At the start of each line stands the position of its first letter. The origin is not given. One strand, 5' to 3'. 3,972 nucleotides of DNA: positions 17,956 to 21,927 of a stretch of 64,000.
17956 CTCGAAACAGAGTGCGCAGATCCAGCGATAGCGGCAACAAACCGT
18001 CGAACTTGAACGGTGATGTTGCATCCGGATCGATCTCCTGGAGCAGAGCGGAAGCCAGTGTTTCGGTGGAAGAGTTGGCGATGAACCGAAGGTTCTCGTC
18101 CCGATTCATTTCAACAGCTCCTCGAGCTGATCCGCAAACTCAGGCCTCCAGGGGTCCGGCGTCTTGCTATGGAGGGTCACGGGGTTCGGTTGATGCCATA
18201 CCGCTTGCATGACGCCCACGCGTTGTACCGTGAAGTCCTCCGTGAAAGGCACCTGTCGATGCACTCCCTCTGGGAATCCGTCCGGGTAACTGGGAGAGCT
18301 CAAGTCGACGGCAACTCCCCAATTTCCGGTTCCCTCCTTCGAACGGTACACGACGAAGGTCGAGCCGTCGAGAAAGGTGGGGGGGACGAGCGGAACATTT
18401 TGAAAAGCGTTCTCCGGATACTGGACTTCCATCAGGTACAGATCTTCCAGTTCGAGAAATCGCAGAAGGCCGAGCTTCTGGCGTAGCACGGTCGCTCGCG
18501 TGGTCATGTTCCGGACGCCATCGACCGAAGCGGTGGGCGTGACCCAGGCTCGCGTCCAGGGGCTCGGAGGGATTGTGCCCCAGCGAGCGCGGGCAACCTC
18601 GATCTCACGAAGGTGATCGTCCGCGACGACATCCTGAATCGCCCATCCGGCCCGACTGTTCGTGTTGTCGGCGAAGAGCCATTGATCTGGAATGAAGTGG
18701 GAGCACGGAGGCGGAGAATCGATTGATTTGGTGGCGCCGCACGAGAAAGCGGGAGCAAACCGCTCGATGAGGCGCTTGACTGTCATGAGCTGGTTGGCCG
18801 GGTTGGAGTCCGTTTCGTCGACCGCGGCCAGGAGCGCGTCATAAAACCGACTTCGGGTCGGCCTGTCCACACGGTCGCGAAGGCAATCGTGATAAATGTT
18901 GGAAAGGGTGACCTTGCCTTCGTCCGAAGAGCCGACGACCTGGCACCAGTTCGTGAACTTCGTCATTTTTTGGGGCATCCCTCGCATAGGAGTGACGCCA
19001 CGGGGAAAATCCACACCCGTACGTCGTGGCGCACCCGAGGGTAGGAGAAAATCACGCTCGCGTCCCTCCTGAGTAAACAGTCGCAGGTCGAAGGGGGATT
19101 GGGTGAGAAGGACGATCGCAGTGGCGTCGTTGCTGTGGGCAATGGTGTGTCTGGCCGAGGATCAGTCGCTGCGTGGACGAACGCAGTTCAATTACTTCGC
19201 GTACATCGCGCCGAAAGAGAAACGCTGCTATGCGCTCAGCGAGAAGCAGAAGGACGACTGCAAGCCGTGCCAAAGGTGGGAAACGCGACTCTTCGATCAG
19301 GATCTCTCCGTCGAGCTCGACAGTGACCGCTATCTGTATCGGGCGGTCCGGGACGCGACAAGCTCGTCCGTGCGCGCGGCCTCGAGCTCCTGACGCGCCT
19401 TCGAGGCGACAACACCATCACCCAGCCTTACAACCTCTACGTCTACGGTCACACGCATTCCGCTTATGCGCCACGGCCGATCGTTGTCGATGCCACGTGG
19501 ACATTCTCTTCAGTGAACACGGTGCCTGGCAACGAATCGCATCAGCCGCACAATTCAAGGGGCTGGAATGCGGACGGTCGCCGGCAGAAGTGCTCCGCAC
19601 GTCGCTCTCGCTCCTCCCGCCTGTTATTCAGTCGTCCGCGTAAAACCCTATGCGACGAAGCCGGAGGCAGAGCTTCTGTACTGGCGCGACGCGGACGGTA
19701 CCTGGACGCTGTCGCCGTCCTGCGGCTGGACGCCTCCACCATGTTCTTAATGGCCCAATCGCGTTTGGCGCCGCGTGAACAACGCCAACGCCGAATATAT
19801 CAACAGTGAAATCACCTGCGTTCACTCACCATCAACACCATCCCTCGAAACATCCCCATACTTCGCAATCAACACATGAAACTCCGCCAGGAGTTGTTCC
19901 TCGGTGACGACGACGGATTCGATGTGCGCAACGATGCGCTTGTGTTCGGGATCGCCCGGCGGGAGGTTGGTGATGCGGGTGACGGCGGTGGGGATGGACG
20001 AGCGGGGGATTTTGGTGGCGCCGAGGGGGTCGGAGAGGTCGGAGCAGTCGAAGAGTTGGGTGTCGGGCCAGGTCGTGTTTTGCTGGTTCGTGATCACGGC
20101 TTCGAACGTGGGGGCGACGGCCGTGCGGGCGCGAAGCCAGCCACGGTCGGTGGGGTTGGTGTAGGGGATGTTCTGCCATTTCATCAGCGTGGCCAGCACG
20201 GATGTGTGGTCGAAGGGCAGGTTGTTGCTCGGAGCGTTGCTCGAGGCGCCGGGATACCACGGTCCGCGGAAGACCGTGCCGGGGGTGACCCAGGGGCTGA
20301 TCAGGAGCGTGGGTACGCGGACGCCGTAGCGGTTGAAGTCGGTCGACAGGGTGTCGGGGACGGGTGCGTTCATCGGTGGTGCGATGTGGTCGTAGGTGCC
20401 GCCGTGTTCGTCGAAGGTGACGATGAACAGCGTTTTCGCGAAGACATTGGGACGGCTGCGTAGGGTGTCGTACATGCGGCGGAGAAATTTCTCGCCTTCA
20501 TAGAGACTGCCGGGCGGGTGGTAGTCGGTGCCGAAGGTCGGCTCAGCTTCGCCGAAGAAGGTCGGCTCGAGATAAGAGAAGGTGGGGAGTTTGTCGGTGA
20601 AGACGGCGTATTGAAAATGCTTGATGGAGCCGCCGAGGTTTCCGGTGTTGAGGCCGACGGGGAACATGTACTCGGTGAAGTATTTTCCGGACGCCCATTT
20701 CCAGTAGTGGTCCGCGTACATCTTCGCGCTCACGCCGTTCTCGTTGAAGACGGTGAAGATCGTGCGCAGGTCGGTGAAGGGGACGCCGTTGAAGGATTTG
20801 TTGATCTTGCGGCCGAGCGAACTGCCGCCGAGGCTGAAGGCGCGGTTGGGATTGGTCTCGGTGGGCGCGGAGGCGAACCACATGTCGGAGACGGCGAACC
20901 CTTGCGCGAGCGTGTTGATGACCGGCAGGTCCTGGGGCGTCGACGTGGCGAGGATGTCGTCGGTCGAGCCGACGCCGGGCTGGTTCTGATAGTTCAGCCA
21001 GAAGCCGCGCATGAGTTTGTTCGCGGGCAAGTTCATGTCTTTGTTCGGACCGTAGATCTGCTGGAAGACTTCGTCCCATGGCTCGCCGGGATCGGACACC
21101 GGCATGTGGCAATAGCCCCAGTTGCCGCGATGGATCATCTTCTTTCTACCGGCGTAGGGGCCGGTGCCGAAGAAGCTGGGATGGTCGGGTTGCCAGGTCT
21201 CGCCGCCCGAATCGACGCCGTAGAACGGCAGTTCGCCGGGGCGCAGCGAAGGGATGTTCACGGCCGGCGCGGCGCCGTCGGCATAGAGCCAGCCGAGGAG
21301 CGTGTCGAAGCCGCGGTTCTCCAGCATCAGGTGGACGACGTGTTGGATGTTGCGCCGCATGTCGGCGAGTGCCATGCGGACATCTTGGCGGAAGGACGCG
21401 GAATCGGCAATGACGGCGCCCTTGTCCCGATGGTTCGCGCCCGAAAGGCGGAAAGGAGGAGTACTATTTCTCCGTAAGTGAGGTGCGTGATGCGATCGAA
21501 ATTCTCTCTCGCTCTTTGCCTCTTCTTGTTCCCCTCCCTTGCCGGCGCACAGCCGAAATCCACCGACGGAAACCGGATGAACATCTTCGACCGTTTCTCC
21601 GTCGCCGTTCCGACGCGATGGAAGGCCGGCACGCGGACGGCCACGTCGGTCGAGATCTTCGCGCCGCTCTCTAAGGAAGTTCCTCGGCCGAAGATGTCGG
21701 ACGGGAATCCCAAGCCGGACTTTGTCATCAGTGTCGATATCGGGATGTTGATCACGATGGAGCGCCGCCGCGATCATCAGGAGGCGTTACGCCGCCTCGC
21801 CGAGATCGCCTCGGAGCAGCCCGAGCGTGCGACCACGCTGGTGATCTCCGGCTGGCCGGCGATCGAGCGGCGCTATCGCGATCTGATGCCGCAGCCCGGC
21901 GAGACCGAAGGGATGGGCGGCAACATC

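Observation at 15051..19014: Five translationally coupled ORFs of unknown function in a lower-GC patch: candidate uncharacterised multi-protein system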

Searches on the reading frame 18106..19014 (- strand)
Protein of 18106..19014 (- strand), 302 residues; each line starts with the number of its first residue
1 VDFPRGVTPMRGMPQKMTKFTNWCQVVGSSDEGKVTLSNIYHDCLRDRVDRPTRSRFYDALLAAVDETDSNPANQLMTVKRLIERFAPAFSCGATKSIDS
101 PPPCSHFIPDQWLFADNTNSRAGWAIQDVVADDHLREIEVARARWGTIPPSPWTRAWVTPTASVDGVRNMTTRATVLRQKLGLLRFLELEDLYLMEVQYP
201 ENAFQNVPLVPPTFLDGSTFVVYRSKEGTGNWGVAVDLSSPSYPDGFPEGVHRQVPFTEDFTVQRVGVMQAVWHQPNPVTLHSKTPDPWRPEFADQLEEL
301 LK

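Call 3: search_protein_families(library=pfam, proteins=[window:18106-19014:-], max_evalue=1)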
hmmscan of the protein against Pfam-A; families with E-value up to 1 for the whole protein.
window:18106-19014:- (302 aa): 0 families

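Call 4: search_protein_families(library=padloc, proteins=[window:18106-19014:-], max_evalue=1)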
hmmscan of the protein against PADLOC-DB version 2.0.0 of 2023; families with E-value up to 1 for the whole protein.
window:18106-19014:- (302 aa): 0 families

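Call 5: search_protein_families(library=ncbifam, proteins=[window:18106-19014:-], max_evalue=1)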
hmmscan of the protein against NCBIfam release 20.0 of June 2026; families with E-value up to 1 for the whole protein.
window:18106-19014:- (302 aa): 0 families

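Call 6: search_protein_families(library=phrogs, proteins=[window:18106-19014:-], max_evalue=1)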
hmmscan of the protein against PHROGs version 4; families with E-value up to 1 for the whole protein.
window:18106-19014:- (302 aa): 0 families

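Call 9: find_homologous_proteins(query=window:18106-19014:-)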
Query window:18106-19014:- (302 aa): 3 proteins with E <= 0.001 among 1617 candidates.
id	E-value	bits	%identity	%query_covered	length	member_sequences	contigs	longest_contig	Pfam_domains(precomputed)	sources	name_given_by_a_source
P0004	2.1e-108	380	60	93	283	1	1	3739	-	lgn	-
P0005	9.3e-88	313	51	95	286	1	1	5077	-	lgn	-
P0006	4.9e-87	310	52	95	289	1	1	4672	-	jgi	jgi:hypothetical protein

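Call 12: find_encoding_contigs(protein=P0004, flank=10000)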
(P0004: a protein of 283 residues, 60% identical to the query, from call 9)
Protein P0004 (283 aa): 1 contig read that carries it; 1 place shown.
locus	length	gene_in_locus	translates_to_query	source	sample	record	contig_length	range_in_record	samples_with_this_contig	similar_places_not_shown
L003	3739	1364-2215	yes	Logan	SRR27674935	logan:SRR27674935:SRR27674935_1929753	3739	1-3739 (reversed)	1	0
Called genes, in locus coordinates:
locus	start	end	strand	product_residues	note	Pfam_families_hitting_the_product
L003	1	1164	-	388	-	?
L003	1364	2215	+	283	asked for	-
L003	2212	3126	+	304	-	-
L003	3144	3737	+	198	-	?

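Call 13: find_encoding_contigs(protein=P0005, flank=10000)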
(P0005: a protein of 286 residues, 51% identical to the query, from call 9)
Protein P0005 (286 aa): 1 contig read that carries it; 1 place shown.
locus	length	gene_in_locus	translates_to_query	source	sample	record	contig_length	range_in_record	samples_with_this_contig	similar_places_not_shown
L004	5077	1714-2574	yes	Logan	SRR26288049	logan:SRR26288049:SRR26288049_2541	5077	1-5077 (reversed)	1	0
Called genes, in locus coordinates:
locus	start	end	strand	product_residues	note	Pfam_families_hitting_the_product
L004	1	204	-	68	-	?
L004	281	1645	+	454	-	PF00171:Aldedh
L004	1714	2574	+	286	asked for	-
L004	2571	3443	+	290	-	-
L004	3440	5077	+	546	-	?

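Call 14: find_encoding_contigs(protein=P0006, flank=10000)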
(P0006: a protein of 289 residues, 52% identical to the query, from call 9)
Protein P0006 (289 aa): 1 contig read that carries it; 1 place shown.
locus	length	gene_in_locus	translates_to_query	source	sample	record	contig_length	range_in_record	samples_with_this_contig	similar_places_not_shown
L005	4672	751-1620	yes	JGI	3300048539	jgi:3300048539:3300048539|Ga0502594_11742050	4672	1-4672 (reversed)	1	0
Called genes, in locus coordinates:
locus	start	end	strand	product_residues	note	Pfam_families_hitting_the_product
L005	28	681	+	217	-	PF00171:Aldedh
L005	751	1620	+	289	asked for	-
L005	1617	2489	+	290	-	-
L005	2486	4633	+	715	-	-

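Call 28: find_related_loci(query=A1, collection=metagenome_contigs, flank=8000)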
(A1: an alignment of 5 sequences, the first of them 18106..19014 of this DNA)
Query A1 (302 aa) in metagenome_contigs; peptide patterns used: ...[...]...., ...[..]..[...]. (x = any residue, [..] = any of these).
105 stretches matched a pattern, but none encodes a relative of the query by tblastn (E <= 1e-3).

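Call 29: find_related_loci(query=A1, collection=genome_contigs, flank=10000)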
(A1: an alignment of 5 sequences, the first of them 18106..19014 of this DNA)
Query A1 (302 aa) in genome_contigs; peptide patterns used: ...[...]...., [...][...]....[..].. (x = any residue, [..] = any of these).
15 stretches matched a pattern, but none encodes a relative of the query by tblastn (E <= 1e-3).

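Call 39: search_solved_structures(query=A1, max_evalue=10)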
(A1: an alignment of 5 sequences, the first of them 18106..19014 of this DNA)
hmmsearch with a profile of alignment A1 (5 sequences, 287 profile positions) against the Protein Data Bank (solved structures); distinct sequences matched with E-value up to 10: 0.

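Call 51: predict_structure(alignment_id=A5)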
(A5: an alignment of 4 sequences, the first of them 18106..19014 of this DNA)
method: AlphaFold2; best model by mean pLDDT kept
length: 302 residues; sequences in the alignment: 4
mean_pLDDT: 38.8   pTM: 0.30
mean pLDDT of the five models: 38.8, 37.1, 35.5, 33.3, 32.3
residues with pLDDT >= 90: 0; 70-90: 3; 50-70: 49; < 50: 250
segments of 3 or more residues with pLDDT < 50: 1-17, 30-35, 41-49, 87-165, 167-302
pLDDT, mean of each block of 10 residues (from residue 1): 32 45 53 48 44 59 67 63 55 34 29 27 32 31 31 39 44 42 40 39 43 32 30 29 29 24 24 29 35 33 31
secondary structure, 60 per line:
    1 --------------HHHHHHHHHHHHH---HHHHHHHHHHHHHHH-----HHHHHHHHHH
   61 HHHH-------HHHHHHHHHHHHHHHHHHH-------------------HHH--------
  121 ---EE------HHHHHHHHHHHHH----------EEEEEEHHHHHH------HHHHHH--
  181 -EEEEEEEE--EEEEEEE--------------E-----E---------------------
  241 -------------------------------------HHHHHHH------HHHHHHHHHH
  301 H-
elements in order: H15-27 H31-45 H51-64 H72-90 H132-144 E155-160 H161-166 H173-178 E182-189 E192-198 H278-284 H291-301

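Call 74: search_solved_structures(query=A8, max_evalue=10, show_alignments=1)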
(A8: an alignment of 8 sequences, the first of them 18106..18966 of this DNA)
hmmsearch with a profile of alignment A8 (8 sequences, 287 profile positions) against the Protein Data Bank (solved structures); distinct sequences matched with E-value up to 10: 1.
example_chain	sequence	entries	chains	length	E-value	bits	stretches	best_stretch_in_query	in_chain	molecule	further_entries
3fem_A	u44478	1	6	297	1.5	11.5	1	105-186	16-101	Pyridoxine biosynthesis protein SNZ1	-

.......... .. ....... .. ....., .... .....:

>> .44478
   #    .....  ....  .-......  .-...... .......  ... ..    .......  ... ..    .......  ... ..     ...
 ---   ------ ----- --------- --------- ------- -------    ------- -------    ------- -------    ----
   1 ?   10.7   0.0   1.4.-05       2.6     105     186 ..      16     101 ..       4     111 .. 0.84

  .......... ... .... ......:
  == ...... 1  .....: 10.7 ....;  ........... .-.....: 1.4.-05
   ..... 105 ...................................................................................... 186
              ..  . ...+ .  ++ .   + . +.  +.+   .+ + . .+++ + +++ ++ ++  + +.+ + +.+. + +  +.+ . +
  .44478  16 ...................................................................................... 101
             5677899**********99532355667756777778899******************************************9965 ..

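Call 76: search_protein_families(library=pfam, max_evalue=10, proteins=[P0004, P0005])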
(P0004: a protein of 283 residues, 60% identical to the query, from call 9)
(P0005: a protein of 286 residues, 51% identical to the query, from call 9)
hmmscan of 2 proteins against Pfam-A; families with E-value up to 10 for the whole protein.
P0004 (283 aa): 0 families

P0005 (286 aa): 0 families

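Call 104: search_protein_families(library=ncbifam, alignment_id=A8, max_evalue=1)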
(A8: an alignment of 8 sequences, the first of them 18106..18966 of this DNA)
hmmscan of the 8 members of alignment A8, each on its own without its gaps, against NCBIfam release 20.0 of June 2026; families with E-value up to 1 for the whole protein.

A. member 1, window:18106-18966:- (286 aa): 0 families

B. families by the number of members that match (of 8 scanned): 0 families

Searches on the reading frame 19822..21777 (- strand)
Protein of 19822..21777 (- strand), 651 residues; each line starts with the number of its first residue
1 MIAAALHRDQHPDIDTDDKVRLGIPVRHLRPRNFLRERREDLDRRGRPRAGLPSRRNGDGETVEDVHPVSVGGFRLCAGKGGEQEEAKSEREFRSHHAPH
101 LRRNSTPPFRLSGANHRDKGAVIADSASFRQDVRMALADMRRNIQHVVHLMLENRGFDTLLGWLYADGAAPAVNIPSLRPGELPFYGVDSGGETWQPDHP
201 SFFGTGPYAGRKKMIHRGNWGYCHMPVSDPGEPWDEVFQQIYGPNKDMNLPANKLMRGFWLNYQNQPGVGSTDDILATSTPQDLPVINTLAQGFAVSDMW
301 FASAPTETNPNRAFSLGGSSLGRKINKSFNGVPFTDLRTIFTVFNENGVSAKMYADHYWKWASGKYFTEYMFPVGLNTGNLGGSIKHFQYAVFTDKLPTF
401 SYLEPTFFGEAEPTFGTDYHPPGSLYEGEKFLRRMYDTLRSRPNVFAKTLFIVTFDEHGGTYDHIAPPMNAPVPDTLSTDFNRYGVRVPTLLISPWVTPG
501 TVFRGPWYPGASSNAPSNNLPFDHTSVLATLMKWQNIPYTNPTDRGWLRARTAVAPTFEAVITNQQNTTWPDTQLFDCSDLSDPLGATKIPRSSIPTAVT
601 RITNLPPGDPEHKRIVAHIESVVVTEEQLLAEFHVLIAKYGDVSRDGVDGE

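Call 44: search_protein_families(library=pfam, proteins=[window:19822-21777:-], max_evalue=0.001)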
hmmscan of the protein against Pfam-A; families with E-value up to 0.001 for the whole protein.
window:19822-21777:- (651 aa): 1 family
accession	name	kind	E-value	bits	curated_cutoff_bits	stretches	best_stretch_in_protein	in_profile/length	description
PF04185.19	Phosphoesterase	-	3.6e-54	184.7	23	1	144-537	1-355/356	Phosphoesterase family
